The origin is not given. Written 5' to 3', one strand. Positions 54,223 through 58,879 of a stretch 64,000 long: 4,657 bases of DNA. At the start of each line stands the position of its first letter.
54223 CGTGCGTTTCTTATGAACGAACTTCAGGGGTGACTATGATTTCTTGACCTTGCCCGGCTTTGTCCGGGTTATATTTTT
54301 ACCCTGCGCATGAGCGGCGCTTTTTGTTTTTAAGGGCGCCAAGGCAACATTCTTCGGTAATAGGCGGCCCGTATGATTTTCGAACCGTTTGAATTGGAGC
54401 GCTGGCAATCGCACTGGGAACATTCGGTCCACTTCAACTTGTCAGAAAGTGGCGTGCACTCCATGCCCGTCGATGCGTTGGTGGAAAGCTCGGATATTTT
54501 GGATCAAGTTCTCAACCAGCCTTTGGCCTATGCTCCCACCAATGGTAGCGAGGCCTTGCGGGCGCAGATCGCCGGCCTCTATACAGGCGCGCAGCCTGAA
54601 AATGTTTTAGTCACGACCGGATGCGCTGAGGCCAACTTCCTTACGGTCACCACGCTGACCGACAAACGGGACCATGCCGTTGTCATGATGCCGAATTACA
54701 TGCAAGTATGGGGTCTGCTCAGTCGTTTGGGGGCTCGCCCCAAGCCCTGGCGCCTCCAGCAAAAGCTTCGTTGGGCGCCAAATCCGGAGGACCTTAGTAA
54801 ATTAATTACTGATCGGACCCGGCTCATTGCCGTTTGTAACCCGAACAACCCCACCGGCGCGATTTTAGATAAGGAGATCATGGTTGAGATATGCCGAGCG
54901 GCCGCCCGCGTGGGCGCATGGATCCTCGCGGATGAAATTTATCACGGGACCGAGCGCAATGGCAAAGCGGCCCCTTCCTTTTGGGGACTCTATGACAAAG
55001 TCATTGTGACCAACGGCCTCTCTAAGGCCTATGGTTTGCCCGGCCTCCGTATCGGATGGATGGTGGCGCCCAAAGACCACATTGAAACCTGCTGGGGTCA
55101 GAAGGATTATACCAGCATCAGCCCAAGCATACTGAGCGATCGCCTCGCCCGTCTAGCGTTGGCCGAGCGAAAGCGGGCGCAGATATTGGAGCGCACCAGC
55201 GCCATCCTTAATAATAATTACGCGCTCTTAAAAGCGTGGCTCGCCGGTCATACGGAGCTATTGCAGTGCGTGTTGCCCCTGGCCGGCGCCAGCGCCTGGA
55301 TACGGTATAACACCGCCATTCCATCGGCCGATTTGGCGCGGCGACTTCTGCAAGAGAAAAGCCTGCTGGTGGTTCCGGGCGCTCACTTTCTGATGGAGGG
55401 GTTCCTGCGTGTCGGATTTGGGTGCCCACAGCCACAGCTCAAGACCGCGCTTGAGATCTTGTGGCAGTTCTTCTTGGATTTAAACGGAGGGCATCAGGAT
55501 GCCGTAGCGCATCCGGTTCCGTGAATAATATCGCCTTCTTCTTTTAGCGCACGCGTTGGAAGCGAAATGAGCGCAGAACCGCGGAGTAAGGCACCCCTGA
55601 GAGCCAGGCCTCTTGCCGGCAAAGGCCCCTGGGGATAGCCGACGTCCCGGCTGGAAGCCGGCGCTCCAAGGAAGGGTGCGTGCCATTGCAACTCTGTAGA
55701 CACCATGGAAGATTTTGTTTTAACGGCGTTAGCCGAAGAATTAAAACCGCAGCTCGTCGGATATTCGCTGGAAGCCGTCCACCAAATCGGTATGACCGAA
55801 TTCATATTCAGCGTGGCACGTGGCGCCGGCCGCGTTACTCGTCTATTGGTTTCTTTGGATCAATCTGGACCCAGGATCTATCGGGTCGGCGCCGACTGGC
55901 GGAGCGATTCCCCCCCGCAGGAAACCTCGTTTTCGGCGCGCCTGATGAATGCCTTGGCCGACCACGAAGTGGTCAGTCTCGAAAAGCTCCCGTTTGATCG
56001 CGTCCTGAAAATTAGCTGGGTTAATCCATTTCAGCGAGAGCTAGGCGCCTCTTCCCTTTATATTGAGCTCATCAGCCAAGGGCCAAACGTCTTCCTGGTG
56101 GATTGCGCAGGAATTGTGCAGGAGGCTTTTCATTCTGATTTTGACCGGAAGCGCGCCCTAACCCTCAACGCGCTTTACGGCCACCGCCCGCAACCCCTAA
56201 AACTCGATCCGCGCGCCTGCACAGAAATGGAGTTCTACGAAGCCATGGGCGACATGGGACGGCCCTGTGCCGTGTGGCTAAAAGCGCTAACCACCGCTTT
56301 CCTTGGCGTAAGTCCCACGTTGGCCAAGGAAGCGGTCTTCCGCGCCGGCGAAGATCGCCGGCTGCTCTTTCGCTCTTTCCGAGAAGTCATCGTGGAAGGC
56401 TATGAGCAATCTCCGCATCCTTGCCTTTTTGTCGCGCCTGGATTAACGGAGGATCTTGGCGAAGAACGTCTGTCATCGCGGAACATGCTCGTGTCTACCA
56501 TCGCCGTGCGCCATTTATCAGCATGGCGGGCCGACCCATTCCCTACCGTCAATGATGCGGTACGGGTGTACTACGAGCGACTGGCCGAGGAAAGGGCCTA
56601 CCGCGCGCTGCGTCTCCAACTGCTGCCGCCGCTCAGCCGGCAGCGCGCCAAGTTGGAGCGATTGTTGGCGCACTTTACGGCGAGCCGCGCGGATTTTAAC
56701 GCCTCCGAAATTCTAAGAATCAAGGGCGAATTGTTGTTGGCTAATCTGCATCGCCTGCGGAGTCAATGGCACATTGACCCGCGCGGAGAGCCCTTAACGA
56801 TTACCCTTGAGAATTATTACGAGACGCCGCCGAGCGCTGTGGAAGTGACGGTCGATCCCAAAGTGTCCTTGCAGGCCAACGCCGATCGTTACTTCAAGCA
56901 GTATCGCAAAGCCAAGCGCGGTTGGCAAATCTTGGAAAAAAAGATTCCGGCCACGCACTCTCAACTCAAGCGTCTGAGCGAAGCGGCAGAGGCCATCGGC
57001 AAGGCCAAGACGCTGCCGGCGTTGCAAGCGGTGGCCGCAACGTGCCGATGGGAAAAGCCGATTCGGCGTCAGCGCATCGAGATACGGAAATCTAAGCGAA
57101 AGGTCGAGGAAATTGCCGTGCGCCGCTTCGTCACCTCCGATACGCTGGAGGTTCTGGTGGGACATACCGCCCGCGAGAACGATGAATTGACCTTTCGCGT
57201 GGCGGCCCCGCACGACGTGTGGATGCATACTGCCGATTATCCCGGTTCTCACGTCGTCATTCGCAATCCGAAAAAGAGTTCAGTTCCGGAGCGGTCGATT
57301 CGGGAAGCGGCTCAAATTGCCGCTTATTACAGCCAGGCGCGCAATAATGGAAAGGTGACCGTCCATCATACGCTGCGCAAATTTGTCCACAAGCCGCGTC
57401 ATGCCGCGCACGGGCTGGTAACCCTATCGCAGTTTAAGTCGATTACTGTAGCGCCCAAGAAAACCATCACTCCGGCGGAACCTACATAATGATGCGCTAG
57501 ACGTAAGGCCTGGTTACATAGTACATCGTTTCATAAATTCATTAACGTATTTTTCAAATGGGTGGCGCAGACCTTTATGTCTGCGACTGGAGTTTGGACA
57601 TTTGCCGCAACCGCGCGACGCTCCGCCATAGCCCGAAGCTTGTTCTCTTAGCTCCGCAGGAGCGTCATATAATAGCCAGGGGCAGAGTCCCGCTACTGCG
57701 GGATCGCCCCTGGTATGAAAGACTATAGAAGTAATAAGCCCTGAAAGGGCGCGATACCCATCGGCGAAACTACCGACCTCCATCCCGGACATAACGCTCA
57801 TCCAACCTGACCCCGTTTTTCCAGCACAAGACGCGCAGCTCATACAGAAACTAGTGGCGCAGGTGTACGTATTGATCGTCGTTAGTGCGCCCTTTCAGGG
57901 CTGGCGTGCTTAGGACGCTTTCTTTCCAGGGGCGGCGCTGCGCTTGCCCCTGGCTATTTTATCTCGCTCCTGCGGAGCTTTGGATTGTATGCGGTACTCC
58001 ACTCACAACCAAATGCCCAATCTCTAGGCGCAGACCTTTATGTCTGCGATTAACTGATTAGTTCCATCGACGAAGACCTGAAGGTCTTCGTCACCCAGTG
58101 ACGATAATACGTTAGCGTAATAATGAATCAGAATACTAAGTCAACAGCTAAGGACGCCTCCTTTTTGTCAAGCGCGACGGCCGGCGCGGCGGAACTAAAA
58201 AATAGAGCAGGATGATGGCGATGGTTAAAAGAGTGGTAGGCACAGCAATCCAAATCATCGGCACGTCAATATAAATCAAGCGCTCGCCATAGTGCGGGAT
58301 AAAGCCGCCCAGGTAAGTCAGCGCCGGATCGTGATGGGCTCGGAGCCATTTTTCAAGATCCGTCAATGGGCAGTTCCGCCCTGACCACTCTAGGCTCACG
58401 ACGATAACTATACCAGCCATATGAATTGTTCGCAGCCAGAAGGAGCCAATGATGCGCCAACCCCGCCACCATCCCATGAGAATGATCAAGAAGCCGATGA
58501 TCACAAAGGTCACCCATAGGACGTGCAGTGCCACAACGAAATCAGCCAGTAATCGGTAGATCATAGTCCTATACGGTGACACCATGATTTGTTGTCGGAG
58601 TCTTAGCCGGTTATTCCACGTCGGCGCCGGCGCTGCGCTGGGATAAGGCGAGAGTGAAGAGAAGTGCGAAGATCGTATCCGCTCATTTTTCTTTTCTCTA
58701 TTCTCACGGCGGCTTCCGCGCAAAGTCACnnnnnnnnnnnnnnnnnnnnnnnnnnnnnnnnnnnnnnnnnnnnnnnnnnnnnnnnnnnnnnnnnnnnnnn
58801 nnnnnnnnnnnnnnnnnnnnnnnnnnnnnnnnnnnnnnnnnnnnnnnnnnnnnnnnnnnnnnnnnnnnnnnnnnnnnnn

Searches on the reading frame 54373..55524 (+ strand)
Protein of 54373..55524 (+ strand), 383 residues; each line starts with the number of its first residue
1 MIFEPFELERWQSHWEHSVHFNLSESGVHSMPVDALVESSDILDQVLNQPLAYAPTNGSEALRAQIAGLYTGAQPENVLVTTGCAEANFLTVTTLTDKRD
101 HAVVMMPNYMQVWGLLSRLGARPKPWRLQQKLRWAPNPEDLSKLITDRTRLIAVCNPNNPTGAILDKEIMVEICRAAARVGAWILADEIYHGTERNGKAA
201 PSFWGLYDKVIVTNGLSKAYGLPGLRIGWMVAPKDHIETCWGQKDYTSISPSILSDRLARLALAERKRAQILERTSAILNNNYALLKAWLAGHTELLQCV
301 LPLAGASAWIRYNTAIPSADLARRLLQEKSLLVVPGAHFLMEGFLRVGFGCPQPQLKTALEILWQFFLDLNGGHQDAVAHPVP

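Call 67: search_protein_families(library=pfam, proteins=[window:54373-55524:+], max_evalue=0.0001)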
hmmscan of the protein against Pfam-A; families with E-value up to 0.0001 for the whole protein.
window:54373-55524:+ (383 aa): 3 families
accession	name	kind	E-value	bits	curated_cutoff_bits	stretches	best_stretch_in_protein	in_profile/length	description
PF00155.27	Aminotran_1_2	-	1.6e-43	149.8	19.7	1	52-362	37-360/361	Aminotransferase class I and II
PF00266.25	Aminotran_5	-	3.4e-09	36.6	21.5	1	56-187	42-175/371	Aminotransferase class-V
PF01053.26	Cys_Met_Meta_PP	-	8.3e-06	25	27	1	59-187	54-173/381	Cys/Met metabolism PLP-dependent enzyme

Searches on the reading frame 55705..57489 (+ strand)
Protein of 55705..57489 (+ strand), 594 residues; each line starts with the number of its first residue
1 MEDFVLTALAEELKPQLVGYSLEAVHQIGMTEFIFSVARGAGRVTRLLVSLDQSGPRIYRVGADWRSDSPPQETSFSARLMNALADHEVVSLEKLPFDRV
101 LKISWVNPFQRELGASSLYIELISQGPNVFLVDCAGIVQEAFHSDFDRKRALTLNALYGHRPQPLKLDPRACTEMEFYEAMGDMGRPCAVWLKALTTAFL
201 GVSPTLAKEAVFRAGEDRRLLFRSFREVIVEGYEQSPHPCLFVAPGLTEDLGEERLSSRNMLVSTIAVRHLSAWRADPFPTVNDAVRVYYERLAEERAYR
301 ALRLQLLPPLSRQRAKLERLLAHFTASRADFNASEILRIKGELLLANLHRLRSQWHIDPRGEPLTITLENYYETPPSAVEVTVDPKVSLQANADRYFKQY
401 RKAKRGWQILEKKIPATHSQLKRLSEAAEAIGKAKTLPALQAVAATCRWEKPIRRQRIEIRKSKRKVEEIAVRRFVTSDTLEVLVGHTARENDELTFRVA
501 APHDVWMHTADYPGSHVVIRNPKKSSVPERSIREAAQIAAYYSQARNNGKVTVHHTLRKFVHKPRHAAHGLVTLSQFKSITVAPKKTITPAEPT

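Call 67: search_protein_families(library=pfam, proteins=[window:55705-57489:+], max_evalue=0.0001)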
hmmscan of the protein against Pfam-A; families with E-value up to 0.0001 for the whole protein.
window:55705-57489:+ (594 aa): 3 families
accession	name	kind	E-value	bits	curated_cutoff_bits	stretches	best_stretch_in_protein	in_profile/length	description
PF05833.16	NFACT_N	-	1.4e-52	179.4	31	1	4-459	3-449/456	NFACT N-terminal and middle domains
PF05670.18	NFACT-R_1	-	2.7e-13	50.8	29.8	1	472-564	2-96/112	NFACT protein RNA binding domain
PF18297.6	NFACT-R_2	-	9.4e-09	35.8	26.9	1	473-556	2-80/104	NFACT protein RNA binding domain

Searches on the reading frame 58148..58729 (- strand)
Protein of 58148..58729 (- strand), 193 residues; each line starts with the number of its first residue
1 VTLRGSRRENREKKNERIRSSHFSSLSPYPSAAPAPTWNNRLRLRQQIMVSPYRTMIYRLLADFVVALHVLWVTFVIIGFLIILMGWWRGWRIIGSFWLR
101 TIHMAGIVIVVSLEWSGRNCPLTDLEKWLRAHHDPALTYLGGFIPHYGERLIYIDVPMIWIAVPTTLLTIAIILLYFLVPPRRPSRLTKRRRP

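Call 67: search_protein_families(library=pfam, proteins=[window:58148-58729:-], max_evalue=0.0001)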
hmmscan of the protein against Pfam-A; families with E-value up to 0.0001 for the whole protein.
window:58148-58729:- (193 aa): 1 family
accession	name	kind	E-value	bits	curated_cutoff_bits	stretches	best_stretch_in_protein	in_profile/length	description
PF10861.13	DUF2784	-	6.2e-20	71.7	29.7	1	59-180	1-108/109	Protein of Unknown function (DUF2784)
